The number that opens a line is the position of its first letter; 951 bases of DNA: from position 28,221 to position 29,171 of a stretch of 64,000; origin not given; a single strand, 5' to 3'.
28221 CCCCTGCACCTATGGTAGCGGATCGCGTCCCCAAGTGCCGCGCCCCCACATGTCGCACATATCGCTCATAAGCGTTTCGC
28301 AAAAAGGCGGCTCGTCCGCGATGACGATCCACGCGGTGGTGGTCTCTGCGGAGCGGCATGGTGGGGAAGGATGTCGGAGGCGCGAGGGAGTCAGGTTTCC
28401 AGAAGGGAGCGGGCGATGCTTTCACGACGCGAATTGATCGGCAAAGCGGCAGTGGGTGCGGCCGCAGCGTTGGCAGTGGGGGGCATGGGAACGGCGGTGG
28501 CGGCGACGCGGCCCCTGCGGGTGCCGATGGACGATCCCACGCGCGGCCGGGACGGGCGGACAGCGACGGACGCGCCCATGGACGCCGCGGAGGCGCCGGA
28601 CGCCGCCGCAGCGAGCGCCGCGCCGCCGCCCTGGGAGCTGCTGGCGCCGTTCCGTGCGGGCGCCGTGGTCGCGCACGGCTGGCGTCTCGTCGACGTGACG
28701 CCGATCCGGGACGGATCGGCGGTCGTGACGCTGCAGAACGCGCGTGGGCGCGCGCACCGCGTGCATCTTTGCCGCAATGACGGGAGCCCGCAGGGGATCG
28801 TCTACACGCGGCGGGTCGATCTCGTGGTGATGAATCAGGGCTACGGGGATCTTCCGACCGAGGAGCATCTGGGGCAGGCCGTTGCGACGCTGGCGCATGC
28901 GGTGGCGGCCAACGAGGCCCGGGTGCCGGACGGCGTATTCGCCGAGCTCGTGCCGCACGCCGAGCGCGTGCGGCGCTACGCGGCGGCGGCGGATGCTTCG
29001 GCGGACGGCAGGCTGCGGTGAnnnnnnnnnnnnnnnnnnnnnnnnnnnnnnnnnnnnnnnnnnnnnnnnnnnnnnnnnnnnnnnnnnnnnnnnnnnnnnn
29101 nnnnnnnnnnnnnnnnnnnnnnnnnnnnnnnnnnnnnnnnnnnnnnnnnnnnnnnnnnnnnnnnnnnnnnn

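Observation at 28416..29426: HxsA precursor is flanked by a Tat-secreted protein and lies 50 nt upstream of a 1262-aa secreted Cys-repeat giant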

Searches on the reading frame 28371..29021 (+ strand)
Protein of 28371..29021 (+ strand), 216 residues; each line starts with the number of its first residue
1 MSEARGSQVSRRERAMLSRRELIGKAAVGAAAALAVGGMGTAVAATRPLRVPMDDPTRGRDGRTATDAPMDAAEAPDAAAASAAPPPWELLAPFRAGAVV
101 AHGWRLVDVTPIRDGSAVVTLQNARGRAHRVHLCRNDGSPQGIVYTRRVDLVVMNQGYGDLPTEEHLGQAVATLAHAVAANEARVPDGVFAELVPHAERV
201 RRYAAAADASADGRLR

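Call 3: search_protein_families(library=ncbifam, proteins=[window:28371-29021:+], max_evalue=0.01)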
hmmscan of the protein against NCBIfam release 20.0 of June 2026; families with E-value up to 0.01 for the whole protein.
window:28371-29021:+ (216 aa): 0 families

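Call 4: search_protein_families(library=pfam, proteins=[window:28371-29021:+], max_evalue=0.01)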
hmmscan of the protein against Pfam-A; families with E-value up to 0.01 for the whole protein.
window:28371-29021:+ (216 aa): 0 families

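Call 9: find_homologous_proteins(query=window:28371-29021:+)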
Query window:28371-29021:+ (216 aa): 939 proteins with E <= 0.001 among 8000 candidates; the best 120 are listed.
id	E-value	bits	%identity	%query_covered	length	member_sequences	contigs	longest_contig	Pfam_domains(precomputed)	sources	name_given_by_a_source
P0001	1.4e-121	422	100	93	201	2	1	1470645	-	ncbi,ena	-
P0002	6.3e-90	319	78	93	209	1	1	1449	-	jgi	jgi:hypothetical protein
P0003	1.6e-89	317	75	93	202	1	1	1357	-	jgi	jgi:hypothetical protein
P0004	2.4e-89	317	74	93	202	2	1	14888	-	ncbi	-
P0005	5.6e-88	312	74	93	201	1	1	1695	-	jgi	-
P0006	7.1e-88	312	72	93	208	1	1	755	-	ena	-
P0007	5.3e-87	309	74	93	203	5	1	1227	-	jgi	-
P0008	8.8e-87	308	76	93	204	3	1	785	-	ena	-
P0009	1.4e-86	308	75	93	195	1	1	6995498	-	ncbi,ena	-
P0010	1.6e-86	307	75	93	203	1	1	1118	-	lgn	-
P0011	1.8e-86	307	75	93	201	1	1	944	-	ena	-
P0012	2.0e-86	307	75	93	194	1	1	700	-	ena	-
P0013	8.2e-86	305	72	93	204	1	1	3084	-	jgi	jgi:hypothetical protein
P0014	4.1e-85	303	77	93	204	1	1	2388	-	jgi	jgi:hypothetical protein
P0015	1.0e-84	301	72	93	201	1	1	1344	-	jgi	jgi:hypothetical protein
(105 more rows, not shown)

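Call 13: find_encoding_contigs(protein=P0009, flank=10000, max_places=3)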
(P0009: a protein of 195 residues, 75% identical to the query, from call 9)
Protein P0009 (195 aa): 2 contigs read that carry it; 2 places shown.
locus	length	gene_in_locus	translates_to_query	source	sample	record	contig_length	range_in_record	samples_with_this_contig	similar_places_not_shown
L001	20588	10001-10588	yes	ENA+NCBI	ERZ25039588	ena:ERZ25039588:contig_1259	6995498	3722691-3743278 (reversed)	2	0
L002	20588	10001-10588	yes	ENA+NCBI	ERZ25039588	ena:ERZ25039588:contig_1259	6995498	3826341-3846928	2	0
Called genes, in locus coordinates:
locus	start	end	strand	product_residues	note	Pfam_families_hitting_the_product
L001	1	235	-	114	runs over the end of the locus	-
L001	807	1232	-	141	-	-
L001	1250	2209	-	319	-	-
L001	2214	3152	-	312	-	PF04055:Radical_SAM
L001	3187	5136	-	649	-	PF04055:Radical_SAM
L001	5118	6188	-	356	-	-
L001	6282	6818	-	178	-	-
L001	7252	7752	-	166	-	-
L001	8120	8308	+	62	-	-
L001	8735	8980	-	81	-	-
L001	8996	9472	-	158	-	PF27806:HxsD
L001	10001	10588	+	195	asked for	-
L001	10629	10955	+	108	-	-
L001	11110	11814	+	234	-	-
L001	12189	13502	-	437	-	-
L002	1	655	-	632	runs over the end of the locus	-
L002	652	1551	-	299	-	PF13641:Glyco_tranf_2_3, PF00535:Glycos_transf_2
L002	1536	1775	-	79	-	-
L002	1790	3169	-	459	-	PF02310:B12-binding (faint), PF04055:Radical_SAM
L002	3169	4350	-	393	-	PF04055:Radical_SAM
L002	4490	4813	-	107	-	-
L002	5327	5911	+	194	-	-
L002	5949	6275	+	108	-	-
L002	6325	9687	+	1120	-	-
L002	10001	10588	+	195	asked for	-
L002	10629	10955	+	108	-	-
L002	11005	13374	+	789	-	PF00200:Disintegrin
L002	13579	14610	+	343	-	PF13472:Lipase_GDSL_2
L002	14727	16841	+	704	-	-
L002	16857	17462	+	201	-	-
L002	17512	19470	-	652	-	-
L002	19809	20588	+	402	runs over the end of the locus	-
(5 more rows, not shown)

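Call 18: find_related_loci(query=A2, collection=genome_contigs, flank=10000)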
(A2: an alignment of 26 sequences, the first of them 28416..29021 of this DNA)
Query A2 (201 aa) in genome_contigs; peptide patterns used: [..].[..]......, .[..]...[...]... (x = any residue, [..] = any of these).
599 stretches matched a pattern (row limit reached: there are more); 18 encode a relative of the query (tblastn E <= 1e-3); 18 distinct loci.
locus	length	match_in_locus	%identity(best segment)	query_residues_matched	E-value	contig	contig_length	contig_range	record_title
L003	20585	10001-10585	75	1-201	5e-84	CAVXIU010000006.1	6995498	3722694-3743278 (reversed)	MAG: uncultured delta proteobacterium isolate MFD09212.bin.2.188 genome assembly, contig: contig_1259, whole genome shot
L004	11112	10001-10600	73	1-199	6e-79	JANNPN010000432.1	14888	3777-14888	MAG: Polyangiaceae bacterium isolate SOY_34_concoct_69 SOY_34_k141_1585911, whole genome shotgun sequence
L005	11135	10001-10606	68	1-201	3e-66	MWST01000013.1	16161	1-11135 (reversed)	MAG: Polyangiaceae bacterium UTPRO1 contig_4335, whole genome shotgun sequence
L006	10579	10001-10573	68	1-192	2e-63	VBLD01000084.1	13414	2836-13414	MAG: Deltaproteobacteria bacterium isolate DP_26 14_1009_16_30cm_scaffold_12805, whole genome shotgun sequence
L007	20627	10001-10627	64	1-201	1e-58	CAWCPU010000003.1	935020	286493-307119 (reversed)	MAG: uncultured delta proteobacterium isolate MFD04944.bin.3.280 genome assembly, contig: contig_40863, whole genome sho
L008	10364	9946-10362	71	1-146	2e-52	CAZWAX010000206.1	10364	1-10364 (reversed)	MAG TPA_asm: uncultured Polyangiaceae bacterium isolate SRP302447_co1_427 genome assembly, contig: NODE_17233_length_103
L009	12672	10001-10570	53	2-192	3e-52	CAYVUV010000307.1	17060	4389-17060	MAG TPA_asm: uncultured Candidatus Binatia bacterium isolate binchicken_co200_21 genome assembly, contig: k141_785278, w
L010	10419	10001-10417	70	1-146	4e-52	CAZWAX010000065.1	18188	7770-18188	MAG TPA_asm: uncultured Polyangiaceae bacterium isolate SRP302447_co1_427 genome assembly, contig: NODE_8191_length_1818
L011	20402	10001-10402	55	52-193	2e-47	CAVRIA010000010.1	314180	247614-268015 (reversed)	MAG: uncultured bacterium isolate MFD05684.bin.1.163 genome assembly, contig: contig_41735, whole genome shotgun sequenc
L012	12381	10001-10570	48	1-188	8e-48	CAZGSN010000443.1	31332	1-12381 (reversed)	MAG TPA_asm: uncultured Candidatus Binatia bacterium isolate binchicken_co200_33 genome assembly, contig: k141_1297940,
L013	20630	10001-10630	46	1-189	3e-47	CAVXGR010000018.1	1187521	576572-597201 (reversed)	MAG: uncultured delta proteobacterium isolate MFD02416.bin.1.411 genome assembly, contig: contig_62993, whole genome sho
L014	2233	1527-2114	48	1-201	3e-47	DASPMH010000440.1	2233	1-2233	MAG TPA_asm: Terriglobales bacterium isolate SMAG_U12087 k141_48132, whole genome shotgun sequence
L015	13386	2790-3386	45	1-193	5e-46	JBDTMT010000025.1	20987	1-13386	MAG: bacterium isolate cluster3_bin.132 NODE_8716_length_20987_cov_8.437846, whole genome shotgun sequence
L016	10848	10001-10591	47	1-201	4e-45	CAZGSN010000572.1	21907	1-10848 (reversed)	MAG TPA_asm: uncultured Candidatus Binatia bacterium isolate binchicken_co200_33 genome assembly, contig: k141_1703065,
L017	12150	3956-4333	56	69-201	9e-44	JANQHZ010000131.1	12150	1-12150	MAG: Candidatus Binatia bacterium isolate PL24a_bin.3 k99_7645403, whole genome shotgun sequence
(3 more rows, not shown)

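Call 27: predict_structure(alignment_id=A2)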
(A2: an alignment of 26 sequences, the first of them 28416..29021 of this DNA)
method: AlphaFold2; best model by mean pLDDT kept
length: 201 residues; sequences in the alignment: 26
mean_pLDDT: 68.6   pTM: 0.59
mean pLDDT of the five models: 68.6, 67.9, 67.8, 66.9, 54.3
residues with pLDDT >= 90: 67; 70-90: 46; 50-70: 17; < 50: 71
segments of 3 or more residues with pLDDT < 50: 1-3, 9-65, 142-144, 194-201
pLDDT, mean of each block of 10 residues (from residue 1): 47 39 32 34 37 38 51 91 94 89 92 91 85 87 60 93 94 91 81 50 46
secondary structure, 60 per line:
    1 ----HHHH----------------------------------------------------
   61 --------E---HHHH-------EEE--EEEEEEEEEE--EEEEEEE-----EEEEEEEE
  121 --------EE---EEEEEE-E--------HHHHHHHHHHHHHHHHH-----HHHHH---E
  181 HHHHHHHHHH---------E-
elements in order: H5-8 H73-76 E84-86 E89-98 E101-107 E113-120 E134-139 H150-166 H172-176 H181-190

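Call 32: fold_search(model_id=the predicted structure, library=pdb)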
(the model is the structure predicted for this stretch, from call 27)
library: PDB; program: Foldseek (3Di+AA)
matches with E <= 10: 167; with E <= 0.001: 0
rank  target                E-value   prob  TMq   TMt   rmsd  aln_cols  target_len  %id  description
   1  6hwl_A                4.8e-01  0.14  0.16  0.09  11.9        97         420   24  Glucosamine kinase in complex with glucosamine, ADP and inorganic phosphate (released 2019-05-01)
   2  6hwj_A                8.8e-01  0.14  0.17  0.09  10.1        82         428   23  Glucosamine kinase (crystal form A) (released 2019-05-01)
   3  7ath                  9.9e-01  0.12  0.16  0.23  19.1        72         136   17  Crystal structure of UipA (released 2021-10-06)
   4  6hwk_D                1.3e+00  0.09  0.17  0.09  12.5        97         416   25  Glucosamine kinase (crystal form B) (released 2019-05-01)
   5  7cbm_DA               1.4e+00  0.02  0.09  0.05  24.9       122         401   15  Cryo-EM structure of the flagellar distal rod with partial hook from Salmonella (released 2021-04-28)
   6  6sx4_AAA              1.7e+00  0.21  0.16  0.06   3.6        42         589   21  Structure of C. glutamicum mycoloyltransferase A (released 2020-03-04)
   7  6ytd                  1.8e+00  0.23  0.17  0.11   3.0        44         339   25  CLK1 V324A mutant bound with benzothiazole Tg003 (Cpd 2) (released 2020-07-15)
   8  5xka_B                2.0e+00  0.16  0.15  0.13   3.5        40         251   15  Crystal structure of M.tuberculosis PknI kinase domain (released 2018-05-16)
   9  5m07_B                2.2e+00  0.18  0.15  0.13   3.5        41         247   12  Crystal structure of Mycobacterium tuberculosis PknI kinase domain, C20A mutant (released 2017-01-11)
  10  5m08_A                2.2e+00  0.16  0.16  0.13   3.4        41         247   12  Crystal structure of Mycobacterium tuberculosis PknI kinase domain, C20A_R136A double mutant (released 2017-01-11)
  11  7tbn_B                2.2e+00  0.04  0.13  0.08   9.6        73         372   12  LOV2-DARPIN fusion : D11 (released 2023-07-05)
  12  1xfs_A                2.3e+00  0.06  0.19  0.23  12.3       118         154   10  X-Ray Crystal Structure of Protein NE0264 from Nitrosomonas europaea. Northeast Structural Genomics Consortium Target  (released 2004-09-28)
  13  4nfm                  2.4e+00  0.16  0.22  0.16   4.6        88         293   10  Human tau tubulin kinase 1 (TTBK1) (released 2014-02-05)
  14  8xpz                  2.6e+00  0.20  0.22  0.16   4.2        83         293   10  The Crystal Structure of TTBK1 from Biortus. (released 2024-01-24)
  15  6ytg                  2.6e+00  0.18  0.17  0.11   3.1        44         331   25  CLK1 bound with beta-carboline KH-CARB13 (Cpd 3) (released 2020-07-15)
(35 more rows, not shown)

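Call 44: find_encoding_contigs(protein=P0001, flank=1000, max_places=2)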
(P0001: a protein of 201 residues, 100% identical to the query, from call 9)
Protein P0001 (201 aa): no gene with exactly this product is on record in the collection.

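Call 60: search_protein_representatives(alignment_id=A2)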
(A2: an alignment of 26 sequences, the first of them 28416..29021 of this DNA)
Query: 26 sequences, 200 profile positions. Proteins with E-value up to 0.001 (for the whole library): 486; up to 1e-10: 259; up to 1e-30: 34. The best 150 are listed.
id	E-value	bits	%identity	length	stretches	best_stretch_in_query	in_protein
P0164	3.3e-70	252.3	-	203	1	1-190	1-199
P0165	2.0e-58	213.8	-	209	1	1-193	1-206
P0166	1.0e-55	204.9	-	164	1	60-176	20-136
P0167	5.3e-55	202.6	-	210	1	1-192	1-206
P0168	5.3e-53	196.1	-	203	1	2-190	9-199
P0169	1.4e-51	191.4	-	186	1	1-190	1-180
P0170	1.0e-50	188.7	-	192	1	1-191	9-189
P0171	3.7e-50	186.8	-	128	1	68-191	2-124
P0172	5.2e-48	179.8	-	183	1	1-191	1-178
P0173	7.5e-48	179.3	-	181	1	10-191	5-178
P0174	1.5e-42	162.0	-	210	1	1-111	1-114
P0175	2.2e-42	161.4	-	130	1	1-139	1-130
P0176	5.1e-42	160.2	-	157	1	35-168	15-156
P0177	2.1e-40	154.9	-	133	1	66-191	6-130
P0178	1.6e-39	152.1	-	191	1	1-199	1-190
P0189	1.1e-33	133.0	-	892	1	54-188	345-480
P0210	7.9e-29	117.2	-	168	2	69-189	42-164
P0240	3.5e-25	105.3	-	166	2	66-187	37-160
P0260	3.3e-23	98.9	-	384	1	23-182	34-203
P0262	5.9e-23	98.0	-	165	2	61-188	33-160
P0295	1.7e-20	90.0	-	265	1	15-183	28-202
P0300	8.9e-20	87.6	-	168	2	61-187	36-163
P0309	2.3e-19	86.3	-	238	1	63-191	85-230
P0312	3.1e-19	85.9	-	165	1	65-187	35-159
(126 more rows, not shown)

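Call 62: search_protein_families(library=ncbifam, proteins=[P0189, P0260, P0295, P0210, P0240, P0262, P0300, P0312, P0309], max_evalue=0.01)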
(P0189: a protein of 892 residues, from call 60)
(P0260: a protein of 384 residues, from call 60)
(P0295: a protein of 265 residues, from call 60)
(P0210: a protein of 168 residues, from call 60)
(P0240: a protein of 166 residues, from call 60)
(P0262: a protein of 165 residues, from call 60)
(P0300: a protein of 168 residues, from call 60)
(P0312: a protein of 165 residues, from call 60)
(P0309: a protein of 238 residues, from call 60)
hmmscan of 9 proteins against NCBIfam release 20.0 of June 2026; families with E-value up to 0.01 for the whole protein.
P0189 (892 aa): 0 families

P0260 (384 aa): 1 family
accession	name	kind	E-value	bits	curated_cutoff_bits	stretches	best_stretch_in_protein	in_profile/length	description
NF038315.1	HxsD_rel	equivalog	1.2e-08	35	41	1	5-62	1-56/62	HxsD-like protein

P0295 (265 aa): 2 families
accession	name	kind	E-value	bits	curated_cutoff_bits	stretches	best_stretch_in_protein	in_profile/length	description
NF038315.1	HxsD_rel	equivalog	9e-11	41.8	41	1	5-61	1-55/62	HxsD-like protein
TIGR03976.1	chp_LLNDYxLRE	equivalog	0.0047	17.3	50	0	8-70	2-66/90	His-Xaa-Ser system protein HxsD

P0210 (168 aa): 0 families

P0240 (166 aa): 2 families
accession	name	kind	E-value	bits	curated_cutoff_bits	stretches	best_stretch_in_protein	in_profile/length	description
TIGR02811.1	formate_TAT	hypoth_equivalog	0.0043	17.3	48.45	1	2-23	9-30/66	formate dehydrogenase region TAT target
TIGR01409.1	TAT_signal_seq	domain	0.0082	16.5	16.7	1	3-25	2-24/29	twin-arginine translocation signal domain-containing protein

P0262 (165 aa): 0 families

P0300 (168 aa): 1 family
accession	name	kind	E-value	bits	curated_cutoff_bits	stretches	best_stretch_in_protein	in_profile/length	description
TIGR02811.1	formate_TAT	hypoth_equivalog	0.0016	18.7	48.45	1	9-37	10-34/66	formate dehydrogenase region TAT target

P0312 (165 aa): 0 families

P0309 (238 aa): 0 families

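Call 63: search_protein_families(library=pfam, proteins=[P0189, P0260, P0295, P0210, P0240, P0262, P0300, P0312, P0309], max_evalue=0.01)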
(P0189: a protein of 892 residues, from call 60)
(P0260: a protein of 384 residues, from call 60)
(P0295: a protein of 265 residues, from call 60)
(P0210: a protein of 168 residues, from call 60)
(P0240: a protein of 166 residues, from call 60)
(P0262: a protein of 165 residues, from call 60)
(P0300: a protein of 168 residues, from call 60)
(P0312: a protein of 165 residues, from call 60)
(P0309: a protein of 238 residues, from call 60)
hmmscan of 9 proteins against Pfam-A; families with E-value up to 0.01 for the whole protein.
P0189 (892 aa): 2 families
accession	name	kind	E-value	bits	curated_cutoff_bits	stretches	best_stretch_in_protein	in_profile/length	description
PF13692.12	Glyco_trans_1_4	-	6.4e-10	39.9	27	1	749-858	33-142/142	Glycosyl transferases group 1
PF00534.26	Glycos_transf_1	-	2.1e-05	24.6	26.4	1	748-867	46-167/172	Glycosyl transferases group 1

P0260 (384 aa): 0 families

P0295 (265 aa): 0 families

P0210 (168 aa): 0 families

P0240 (166 aa): 0 families

P0262 (165 aa): 0 families

P0300 (168 aa): 0 families

P0312 (165 aa): 0 families

P0309 (238 aa): 0 families

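Call 64: search_dna_similar(query=P0240, collection=plasmids, mode=protein, max_evalue=0.001, max_rows=15)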
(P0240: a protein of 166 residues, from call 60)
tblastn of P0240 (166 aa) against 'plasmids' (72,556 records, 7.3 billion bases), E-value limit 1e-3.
No match.

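Call 66: list_cluster_members(proteins=[P0001, P0260, P0295, P0189, P0210, P0240, P0262, P0300, P0312, P0309])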
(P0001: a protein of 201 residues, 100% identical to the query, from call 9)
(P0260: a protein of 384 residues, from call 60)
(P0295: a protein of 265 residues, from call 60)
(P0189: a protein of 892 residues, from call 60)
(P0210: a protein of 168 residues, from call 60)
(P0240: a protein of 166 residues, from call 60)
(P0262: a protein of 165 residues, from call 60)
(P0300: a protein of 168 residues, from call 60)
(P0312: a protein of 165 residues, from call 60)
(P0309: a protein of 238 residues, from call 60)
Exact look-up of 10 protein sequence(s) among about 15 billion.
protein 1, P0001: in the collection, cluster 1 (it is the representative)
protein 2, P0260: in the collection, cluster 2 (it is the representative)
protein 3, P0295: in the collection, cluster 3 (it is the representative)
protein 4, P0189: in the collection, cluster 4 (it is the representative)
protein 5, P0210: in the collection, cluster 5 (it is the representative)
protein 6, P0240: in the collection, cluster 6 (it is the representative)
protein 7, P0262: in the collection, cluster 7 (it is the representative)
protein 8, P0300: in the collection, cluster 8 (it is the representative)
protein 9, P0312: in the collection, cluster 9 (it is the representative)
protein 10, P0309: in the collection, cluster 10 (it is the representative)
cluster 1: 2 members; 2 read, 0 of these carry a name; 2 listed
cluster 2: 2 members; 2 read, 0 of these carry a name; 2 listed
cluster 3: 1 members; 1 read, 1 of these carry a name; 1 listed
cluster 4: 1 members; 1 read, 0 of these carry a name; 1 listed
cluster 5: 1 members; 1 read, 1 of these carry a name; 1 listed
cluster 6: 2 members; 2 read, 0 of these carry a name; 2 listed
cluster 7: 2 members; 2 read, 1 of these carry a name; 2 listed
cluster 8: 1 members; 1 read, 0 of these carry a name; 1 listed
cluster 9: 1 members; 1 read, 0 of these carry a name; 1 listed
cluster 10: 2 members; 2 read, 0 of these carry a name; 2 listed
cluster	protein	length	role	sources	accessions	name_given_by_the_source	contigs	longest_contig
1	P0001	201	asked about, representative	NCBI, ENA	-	-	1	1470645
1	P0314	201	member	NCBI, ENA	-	-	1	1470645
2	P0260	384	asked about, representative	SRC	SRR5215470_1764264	-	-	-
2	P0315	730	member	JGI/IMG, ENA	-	-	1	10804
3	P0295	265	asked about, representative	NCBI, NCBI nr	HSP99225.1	MAG TPA: HxsD-like protein, partial [Candidatus Dormibacteraeota bacterium] | HxsD-like protein [Candidatus Dormibacteraeota bacterium]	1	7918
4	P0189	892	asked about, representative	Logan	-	-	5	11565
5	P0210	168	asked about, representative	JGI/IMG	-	hypothetical protein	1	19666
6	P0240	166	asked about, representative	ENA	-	-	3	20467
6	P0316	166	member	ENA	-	-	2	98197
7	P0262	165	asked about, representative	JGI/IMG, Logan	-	hypothetical protein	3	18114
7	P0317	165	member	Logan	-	-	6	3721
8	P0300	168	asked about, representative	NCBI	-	-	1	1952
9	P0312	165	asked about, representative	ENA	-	-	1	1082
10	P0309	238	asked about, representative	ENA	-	-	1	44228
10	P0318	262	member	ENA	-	-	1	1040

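Call 67: search_protein_families(library=ncbifam, proteins=[P0315], max_evalue=0.001)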
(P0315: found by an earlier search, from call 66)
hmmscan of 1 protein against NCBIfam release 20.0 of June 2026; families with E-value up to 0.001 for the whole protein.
P0315 (730 aa): 19 families
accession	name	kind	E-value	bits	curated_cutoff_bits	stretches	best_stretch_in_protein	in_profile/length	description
TIGR02008.1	fdx_plant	subfamily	2.1e-20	72.3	81.15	1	638-727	7-96/97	ferredoxin [2Fe-2S]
NF038332.1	rSAM_rare_HxsC4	exception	4.5e-17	62.2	500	1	363-542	17-192/335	radical SAM protein HxsC4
TIGR02160.1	PA_CoA_Oxy5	hypoth_equivalog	3.6e-16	58.9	420.8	1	653-719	282-348/352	1,2-phenylacetyl-CoA epoxidase subunit PaaE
NF041393.1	Frdxn_Halo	equivalog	1.6e-12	47.4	150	1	651-718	43-111/128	ferredoxin Fer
NF040810.1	BenC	equivalog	3.9e-11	42.7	430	1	655-723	22-93/333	benzoate 1,2-dioxygenase electron transfer component BenC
NF045803.1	MethMoxFADbindMmoC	equivalog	8e-10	38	500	1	634-721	2-91/343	aromatic/alkene monooxygenase hydroxylase FAD-binding subunit MmoC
NF004317.0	PRK05713.1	equivalog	2.1e-09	37.1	338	1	655-721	18-84/312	iron-sulfur-binding ferredoxin reductase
NF058606.1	GlBtMonoRdsGbcB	equivalog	6.9e-09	35.1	500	1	656-719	297-360/362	glycine betaine monooxygenase reductase subunit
NF007964.0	PRK10684.1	equivalog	1.9e-08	33.7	383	1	669-719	282-332/333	NADH oxidoreductase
NF038315.1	HxsD_rel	equivalog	3e-08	33.7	41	1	5-62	1-56/62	HxsD-like protein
NF038283.1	viperin_w_prok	equivalog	1.1e-07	31.4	180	1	361-522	3-168/281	viperin family antiviral radical SAM protein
NF008822.0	PRK11872.1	equivalog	7.5e-07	28.5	402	1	652-718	21-89/341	anthranilate 1,2-dioxygenase electron transfer component AntC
NF040756.1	corr_regen_AcsV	exception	7.6e-07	27.9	800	1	657-722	20-86/632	corrinoid activation/regeneration protein AcsV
TIGR03977.1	rSAM_pair_HxsC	equivalog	1.4e-06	27.4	267.9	1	363-576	28-237/292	His-Xaa-Ser system radical SAM maturase HxsC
TIGR04317.1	W_rSAM_matur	equivalog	3.7e-06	26.3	380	1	360-541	4-181/349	tungsten cofactor oxidoreductase radical SAM maturase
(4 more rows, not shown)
